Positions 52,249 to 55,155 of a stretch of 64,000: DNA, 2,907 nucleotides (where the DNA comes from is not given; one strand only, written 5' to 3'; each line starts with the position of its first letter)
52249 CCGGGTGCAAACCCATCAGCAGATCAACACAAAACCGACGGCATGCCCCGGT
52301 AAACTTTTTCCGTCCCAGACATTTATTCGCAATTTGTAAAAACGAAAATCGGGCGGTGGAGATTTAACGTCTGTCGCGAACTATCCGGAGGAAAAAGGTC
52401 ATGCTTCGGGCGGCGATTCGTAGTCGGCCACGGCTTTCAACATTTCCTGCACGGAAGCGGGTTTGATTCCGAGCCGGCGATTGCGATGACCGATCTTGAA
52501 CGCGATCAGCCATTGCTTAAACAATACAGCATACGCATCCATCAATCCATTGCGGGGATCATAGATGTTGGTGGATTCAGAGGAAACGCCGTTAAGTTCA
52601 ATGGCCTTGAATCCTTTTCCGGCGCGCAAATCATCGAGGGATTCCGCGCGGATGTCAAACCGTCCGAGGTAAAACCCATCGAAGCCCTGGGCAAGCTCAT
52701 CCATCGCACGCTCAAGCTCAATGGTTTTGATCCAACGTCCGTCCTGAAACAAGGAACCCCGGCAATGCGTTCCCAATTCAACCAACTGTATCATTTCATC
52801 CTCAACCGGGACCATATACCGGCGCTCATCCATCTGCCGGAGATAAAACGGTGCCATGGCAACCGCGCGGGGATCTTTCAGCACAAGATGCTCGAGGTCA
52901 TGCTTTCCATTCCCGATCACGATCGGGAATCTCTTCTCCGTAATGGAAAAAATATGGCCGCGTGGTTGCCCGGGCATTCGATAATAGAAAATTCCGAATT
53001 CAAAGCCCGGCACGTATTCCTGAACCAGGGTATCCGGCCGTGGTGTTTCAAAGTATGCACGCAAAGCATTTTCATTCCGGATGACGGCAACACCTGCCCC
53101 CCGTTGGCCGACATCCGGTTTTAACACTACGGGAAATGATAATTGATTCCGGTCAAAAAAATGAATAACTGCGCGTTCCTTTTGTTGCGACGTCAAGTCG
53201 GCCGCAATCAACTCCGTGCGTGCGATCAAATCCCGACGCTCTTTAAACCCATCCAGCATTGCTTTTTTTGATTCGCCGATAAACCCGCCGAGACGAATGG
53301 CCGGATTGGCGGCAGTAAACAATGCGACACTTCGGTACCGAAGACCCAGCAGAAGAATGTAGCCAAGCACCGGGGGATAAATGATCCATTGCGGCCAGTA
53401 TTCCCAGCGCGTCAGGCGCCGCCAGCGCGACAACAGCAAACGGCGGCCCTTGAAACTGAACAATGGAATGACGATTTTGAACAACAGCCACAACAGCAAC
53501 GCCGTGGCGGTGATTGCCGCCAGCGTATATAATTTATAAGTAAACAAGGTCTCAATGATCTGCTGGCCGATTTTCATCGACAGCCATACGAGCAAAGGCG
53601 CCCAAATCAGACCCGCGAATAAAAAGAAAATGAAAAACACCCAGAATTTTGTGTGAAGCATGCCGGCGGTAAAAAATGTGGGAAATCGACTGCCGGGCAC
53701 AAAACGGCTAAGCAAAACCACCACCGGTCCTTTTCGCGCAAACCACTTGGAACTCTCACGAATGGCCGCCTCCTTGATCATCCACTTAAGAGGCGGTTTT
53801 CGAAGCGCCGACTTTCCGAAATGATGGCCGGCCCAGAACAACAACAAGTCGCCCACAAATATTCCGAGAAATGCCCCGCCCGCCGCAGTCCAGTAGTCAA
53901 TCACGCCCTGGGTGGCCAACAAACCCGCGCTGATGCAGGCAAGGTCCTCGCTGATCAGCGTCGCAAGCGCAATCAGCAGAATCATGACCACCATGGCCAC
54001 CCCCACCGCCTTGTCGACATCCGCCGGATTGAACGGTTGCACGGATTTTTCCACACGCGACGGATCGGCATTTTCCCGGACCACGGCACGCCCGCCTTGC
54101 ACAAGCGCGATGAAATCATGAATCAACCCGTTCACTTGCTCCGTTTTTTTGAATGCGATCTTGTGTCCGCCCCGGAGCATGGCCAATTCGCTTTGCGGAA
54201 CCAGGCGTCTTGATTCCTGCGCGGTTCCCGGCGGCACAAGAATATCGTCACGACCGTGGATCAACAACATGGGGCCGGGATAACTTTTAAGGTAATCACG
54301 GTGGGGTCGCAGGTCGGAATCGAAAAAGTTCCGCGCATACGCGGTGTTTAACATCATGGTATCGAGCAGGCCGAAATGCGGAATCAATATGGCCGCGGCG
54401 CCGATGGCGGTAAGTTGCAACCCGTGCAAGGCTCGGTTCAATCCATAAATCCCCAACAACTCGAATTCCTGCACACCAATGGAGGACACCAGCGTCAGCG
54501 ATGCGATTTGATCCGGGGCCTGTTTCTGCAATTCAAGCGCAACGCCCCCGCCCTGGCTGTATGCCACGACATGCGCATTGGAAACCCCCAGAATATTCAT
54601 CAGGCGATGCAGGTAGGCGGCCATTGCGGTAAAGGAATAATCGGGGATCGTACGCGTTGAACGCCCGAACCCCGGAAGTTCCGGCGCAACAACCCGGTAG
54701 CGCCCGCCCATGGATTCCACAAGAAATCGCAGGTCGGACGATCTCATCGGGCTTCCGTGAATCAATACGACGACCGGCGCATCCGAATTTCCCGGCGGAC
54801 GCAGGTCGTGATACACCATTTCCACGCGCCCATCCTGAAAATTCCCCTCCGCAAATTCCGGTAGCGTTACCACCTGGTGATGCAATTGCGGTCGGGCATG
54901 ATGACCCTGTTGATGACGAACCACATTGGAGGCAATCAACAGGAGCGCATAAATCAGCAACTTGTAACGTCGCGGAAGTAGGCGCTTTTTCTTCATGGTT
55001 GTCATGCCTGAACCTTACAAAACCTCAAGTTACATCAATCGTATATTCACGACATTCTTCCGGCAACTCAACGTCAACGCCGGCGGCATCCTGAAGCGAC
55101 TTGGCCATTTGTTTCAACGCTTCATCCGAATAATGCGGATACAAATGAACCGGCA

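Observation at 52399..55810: Alpha/beta-hydrolase - DedA - ATP-grasp fusion at the end of the dapA-dapB-folK-panB operon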

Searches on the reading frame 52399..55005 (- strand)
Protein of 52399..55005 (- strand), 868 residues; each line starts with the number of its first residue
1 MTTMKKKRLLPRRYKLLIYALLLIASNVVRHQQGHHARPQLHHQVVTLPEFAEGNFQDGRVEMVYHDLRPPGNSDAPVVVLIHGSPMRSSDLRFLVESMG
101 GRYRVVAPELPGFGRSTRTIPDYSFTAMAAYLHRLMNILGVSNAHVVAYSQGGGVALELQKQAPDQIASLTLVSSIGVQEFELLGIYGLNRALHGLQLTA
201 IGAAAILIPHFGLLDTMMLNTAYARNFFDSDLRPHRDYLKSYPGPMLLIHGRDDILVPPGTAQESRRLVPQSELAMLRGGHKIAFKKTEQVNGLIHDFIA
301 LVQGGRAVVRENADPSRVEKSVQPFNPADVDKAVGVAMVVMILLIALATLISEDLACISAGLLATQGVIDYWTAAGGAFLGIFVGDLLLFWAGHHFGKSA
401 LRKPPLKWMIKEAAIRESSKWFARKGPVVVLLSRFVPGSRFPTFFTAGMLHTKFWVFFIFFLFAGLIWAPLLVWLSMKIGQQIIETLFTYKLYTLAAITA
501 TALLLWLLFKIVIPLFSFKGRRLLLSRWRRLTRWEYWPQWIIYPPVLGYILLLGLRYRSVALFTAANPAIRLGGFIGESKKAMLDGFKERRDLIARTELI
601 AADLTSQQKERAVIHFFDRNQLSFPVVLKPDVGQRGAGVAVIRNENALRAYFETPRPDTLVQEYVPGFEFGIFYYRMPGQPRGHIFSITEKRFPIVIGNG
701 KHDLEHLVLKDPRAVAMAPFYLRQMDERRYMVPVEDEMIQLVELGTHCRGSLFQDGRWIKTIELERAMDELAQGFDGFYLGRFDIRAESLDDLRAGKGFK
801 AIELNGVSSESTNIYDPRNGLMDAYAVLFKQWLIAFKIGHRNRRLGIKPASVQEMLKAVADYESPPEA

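Call 5: search_protein_families(library=pfam, proteins=[window:52399-55005:-], max_evalue=0.01)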
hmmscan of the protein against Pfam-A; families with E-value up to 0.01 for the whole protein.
window:52399-55005:- (868 aa): 6 families
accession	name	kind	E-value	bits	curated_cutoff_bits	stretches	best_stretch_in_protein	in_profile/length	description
PF00561.26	Abhydrolase_1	-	1e-25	91.3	25.8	2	77-175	1-102/245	alpha/beta hydrolase fold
PF09335.16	VTT_dom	-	1.6e-16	61.4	33.9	1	360-475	4-120/123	VTT domain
PF12697.13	Abhydrolase_6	-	3.4e-14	54.5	26.3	1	79-281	1-204/217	Alpha/beta hydrolase family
PF12146.15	Hydrolase_4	-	7.9e-05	22.5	27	0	78-175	6-109/239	Serine aminopeptidase, S33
PF08443.16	RimK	-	0.00029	21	21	1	608-665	25-82/188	RimK-like ATP-grasp domain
PF13535.11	ATP-grasp_4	-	0.0067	16.5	27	0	623-656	2-35/160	ATP-grasp domain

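Call 6: search_protein_families(library=ncbifam, proteins=[window:52399-55005:-], max_evalue=1)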
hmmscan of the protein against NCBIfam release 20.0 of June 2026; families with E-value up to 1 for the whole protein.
window:52399-55005:- (868 aa): 47 families (the best 25 are shown)
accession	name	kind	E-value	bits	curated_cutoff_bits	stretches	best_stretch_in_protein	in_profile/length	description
NF011457.0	PRK14875.1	equivalog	3e-26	92.3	307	2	67-178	123-234/372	acetoin dehydrogenase dihydrolipoyllysine-residue acetyltransferase subunit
NF050089.1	i_nPHAscl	equivalog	1.2e-20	73.7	300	1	75-183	17-125/288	intracellular short-chain-length polyhydroxyalkanoate depolymerase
TIGR03056.1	bchO_mg_che_rel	equivalog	2e-20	73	172.55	2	70-164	22-117/278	alpha/beta fold hydrolase BchO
TIGR03611.1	RutD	equivalog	1.6e-18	67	238.5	2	65-174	2-112/258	pyrimidine utilization protein D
NF051488.1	bifunc_PcaDC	exception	2.4e-16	59.9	390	2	73-175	9-111/375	bifunctional 3-oxoadipate enol-lactonase/4-carboxymuconolactone decarboxylase PcaDC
TIGR02427.1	protocat_pcaD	equivalog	4e-15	55.9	255.85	2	65-174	3-111/251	3-oxoadipate enol-lactonase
TIGR01738.1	bioH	equivalog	4.7e-15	55.9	206.95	2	77-176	5-99/245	pimeloyl-ACP methyl ester esterase BioH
NF002938.0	PRK03592.1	equivalog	1.3e-14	54.2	241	1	72-176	26-130/298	haloalkane dehalogenase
NF045632.1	hydroxlase_HsaD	equivalog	9.4e-14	51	400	1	63-178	24-140/290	4,5:9,10-diseco-3-hydroxy-5,9,17-trioxoandrosta-1(10),2-diene-4-oate hydrolase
NF052604.1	UndecprPTUtpABac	equivalog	1e-13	51.8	250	1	338-509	19-189/198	undecaprenyl phosphate transporter UptA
TIGR03695.1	menH_SHCHC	equivalog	1.8e-12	47.3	208.55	1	76-176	2-106/252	2-succinyl-6-hydroxy-2,4-cyclohexadiene-1-carboxylate synthase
NF002043.0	PRK00870.1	subfamily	1.2e-11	44.6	265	1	57-171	30-144/302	haloalkane dehalogenase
NF004514.1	PRK05855.1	equivalog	1.4e-11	43.6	455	2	71-174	17-125/578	SDR family oxidoreductase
TIGR03343.1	biphenyl_bphD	equivalog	5.5e-08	32.4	462.15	1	98-179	56-138/282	2-hydroxy-6-oxo-6-phenylhexa-2,4-dienoate hydrolase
NF052610.1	macro_16_ester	equivalog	2.8e-07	30.2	420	2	114-176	63-128/281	alpha/beta fold macrolide esterase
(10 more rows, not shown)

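Call 7: search_solved_structures(query=window:52399-55005:-, max_evalue=1)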
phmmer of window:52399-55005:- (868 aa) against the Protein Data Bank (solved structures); distinct sequences matched with E-value up to 1: 281 (the best 60 are shown).
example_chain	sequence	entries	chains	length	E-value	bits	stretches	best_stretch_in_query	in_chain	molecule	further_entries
2d0d_A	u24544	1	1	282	4.9e-15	58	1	76-299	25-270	2-hydroxy-6-oxo-7-methylocta-2,4-dienoate hydrolase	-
1iun_A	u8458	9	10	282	4.1e-14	54.9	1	76-299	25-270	meta-Cleavage product hydrolase | 2-hydroxy-6-oxo-7-methylocta-2,4-dienoate hydrolase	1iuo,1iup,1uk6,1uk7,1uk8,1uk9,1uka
1c4x_A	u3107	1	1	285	7.6e-13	50.7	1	65-178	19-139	PROTEIN (2-HYDROXY-6-OXO-6-PHENYLHEXA-2,4-DIENOATE HYDROLASE)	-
6y9e_A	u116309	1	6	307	4e-12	48.3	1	69-173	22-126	Ancestral haloalkane dehalogenase AncHLD2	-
4f0j_A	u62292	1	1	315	6.2e-12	47.7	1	58-186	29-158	Probable hydrolytic enzyme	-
27ct_A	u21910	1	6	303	1.8e-11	46.2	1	71-159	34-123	RPA1511_2297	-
6s42_A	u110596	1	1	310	5.4e-11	44.6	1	69-174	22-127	Haloalkane dehalogenase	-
3fob_A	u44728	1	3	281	6.4e-11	44.4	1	62-171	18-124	Bromoperoxidase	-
4k2a_A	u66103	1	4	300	1e-10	43.7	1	69-174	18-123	Haloalkane dehalogenase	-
6y9f_A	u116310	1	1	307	1.3e-10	43.4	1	71-174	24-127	Ancestral haloalkane dehalogenase AncHLD3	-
6xy9_A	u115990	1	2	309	1.3e-10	43.4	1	69-173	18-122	Haloalkane dehalogenase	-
3v48_A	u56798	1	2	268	1.4e-10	43.2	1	67-175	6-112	Putative aminoacrylate hydrolase RutD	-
1hkh_A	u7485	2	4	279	1.6e-10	43.1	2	54-176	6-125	GAMMA LACTAMASE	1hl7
21dl_A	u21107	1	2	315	2.2e-10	42.6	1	71-159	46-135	RPA1511_5221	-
4ns4_A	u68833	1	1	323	3.7e-10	41.8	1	72-178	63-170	Alpha/beta hydrolase fold protein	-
6i8w_A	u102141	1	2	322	3.5e-09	38.6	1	54-179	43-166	Alpha/beta fold hydrolase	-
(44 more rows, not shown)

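Call 8: find_homologous_proteins(query=window:52399-55005:-, max_evalue=0.00001)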
Query window:52399-55005:- (868 aa): 681 proteins with E <= 0.00001 among 8000 candidates; the best 120 are listed.
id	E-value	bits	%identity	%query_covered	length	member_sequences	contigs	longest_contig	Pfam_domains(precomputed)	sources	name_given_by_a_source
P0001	0.0e+0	1973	100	100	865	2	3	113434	PF12697.14,PF09335.17,PF00561.27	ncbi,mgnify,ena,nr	ncbi:MAG TPA: alpha/beta fold hydrolase [Kiritimatiellia bacterium]|mgnify:CR=1 FL=1|nr:alpha/beta f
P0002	0.0e+0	1537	76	100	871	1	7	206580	PF12697.14,PF09335.17,PF00561.27,PF12146.16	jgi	-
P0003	0.0e+0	1482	73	100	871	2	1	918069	PF12697.14,PF09335.17,PF00561.27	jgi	-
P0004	0.0e+0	1459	73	100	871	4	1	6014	PF12697.14,PF09335.17,PF00561.27,PF12146.16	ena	-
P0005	0.0e+0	1436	71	100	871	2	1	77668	PF12697.14,PF09335.17,PF00561.27,PF12146.16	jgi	-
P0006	0.0e+0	1412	69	100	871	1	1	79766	PF12697.14,PF09335.17,PF00561.27,PF12146.16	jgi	-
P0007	0.0e+0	1403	71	98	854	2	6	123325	PF12697.14,PF09335.17,PF00561.27,PF12146.16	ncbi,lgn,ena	-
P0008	0.0e+0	1403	69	99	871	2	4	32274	PF12697.14,PF09335.17,PF00561.27,PF12146.16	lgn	-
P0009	0.0e+0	1399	70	99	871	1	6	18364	PF12697.14,PF09335.17,PF08443.17,PF00561.27,PF12146.16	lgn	-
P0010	0.0e+0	1390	70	99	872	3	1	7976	PF12697.14,PF09335.17,PF00561.27,PF12146.16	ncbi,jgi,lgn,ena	-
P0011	0.0e+0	1374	68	100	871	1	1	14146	PF12697.14,PF09335.17,PF00561.27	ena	-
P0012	0.0e+0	1372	68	99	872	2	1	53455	PF12697.14,PF09335.17,PF00561.27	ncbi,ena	-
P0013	0.0e+0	1360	69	99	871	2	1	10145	PF12697.14,PF09335.17,PF00561.27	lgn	-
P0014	0.0e+0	1330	67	99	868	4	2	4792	PF12697.14,PF09335.17,PF00561.27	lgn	-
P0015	0.0e+0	1328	67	100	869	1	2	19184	PF12697.14,PF09335.17,PF00561.27,PF12146.16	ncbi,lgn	-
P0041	7.4e-268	909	73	61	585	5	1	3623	PF09335.17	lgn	-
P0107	2.7e-251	855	68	61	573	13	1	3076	PF09335.17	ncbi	-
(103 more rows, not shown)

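Call 15: find_related_loci(query=A2, collection=genome_contigs, flank=8000)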
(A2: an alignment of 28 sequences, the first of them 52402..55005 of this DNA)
Query A2 (868 aa) in genome_contigs; peptide patterns used: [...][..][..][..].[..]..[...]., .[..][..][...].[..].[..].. (x = any residue, [..] = any of these).
599 stretches matched a pattern (row limit reached: there are more); 526 encode a relative of the query (tblastn E <= 1e-3); the best 80 are kept; 80 distinct loci.
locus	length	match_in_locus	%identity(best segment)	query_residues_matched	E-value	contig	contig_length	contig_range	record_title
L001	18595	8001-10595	71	4-868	0e+0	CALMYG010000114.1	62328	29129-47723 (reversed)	MAG TPA_asm: uncultured Verrucomicrobia bacterium isolate SRR2107179_bin.42_CONCOCT_v1.1_MAG genome assembly, contig: ER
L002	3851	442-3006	70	14-868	0e+0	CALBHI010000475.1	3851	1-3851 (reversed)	MAG TPA_asm: uncultured Verrucomicrobia bacterium isolate SRR5576005_bin.32_CONCOCT_v1.1_MAG genome assembly, contig: ER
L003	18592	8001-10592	52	26-868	0e+0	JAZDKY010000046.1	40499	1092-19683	MAG: bacterium isolate MEGAHIT-group-0.556 k141_3464504, whole genome shotgun sequence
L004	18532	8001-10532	51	18-861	0e+0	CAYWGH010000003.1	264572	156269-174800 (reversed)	MAG TPA_asm: uncultured Cytophagia bacterium isolate binchicken_co107_472 genome assembly, contig: NODE_57_length_264572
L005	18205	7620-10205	57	3-867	0e+0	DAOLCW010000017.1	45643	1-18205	MAG TPA_asm: Kiritimatiellia bacterium isolate AMR_MDS_0138 NODE_172_length_45643_cov_22.181517, whole genome shotgun se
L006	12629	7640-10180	49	14-862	0e+0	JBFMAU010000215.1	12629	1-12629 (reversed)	MAG: Acidobacteriota bacterium isolate MAG146 MAG146_215, whole genome shotgun sequence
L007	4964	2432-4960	49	2-843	0e+0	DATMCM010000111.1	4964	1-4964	MAG TPA_asm: Blastocatellia bacterium isolate SMAG_U13382 k141_531370, whole genome shotgun sequence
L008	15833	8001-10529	50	25-868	0e+0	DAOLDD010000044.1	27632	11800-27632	MAG TPA_asm: Kiritimatiellia bacterium isolate AMR_MDS_0145 NODE_332_length_27632_cov_26.593864, whole genome shotgun se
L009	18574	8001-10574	47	1-859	0e+0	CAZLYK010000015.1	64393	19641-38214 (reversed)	MAG TPA_asm: uncultured Heliobacteriaceae bacterium isolate SRP173033_co3_4 genome assembly, contig: NODE_375_length_643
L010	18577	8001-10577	48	13-862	0e+0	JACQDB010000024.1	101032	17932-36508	MAG: Acidobacteria bacterium isolate NC_groundwater_983_Pr1_S-0.65um_53_22 Montesol18_Sp65_coassembly_scaffold_174503, w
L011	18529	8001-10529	49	12-857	0e+0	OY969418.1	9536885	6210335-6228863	MAG: uncultured Acidobacteriota bacterium isolate MFD09212.bin.c.1 genome assembly, chromosome: 1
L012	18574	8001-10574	49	1-862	0e+0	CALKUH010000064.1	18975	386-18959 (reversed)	MAG TPA_asm: uncultured Verrucomicrobia bacterium isolate SRR5576005_bin.86_CONCOCT_v1.1_MAG genome assembly, contig: ER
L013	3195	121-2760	47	18-862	0e+0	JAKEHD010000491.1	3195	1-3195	MAG: Blastocatellia bacterium isolate PMV_6.28 PMV_6.28.k101_978030, whole genome shotgun sequence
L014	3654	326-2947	48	1-867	0e+0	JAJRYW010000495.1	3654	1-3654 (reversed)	MAG: Calditrichota bacterium isolate Dive96_bin3.89 k141_3916895, whole genome shotgun sequence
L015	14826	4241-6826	48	3-859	0e+0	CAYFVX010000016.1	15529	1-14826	MAG TPA_asm: uncultured Chloroflexaceae bacterium isolate ERP107533_co1_152 genome assembly, contig: NODE_3194_length_15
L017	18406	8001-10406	48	60-862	0e+0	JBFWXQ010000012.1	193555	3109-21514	MAG: Blastocatellales bacterium isolate CA_2019_TPBS_144 NODE_652_length_193555_cov_20.392063_TPBS, whole genome shotgun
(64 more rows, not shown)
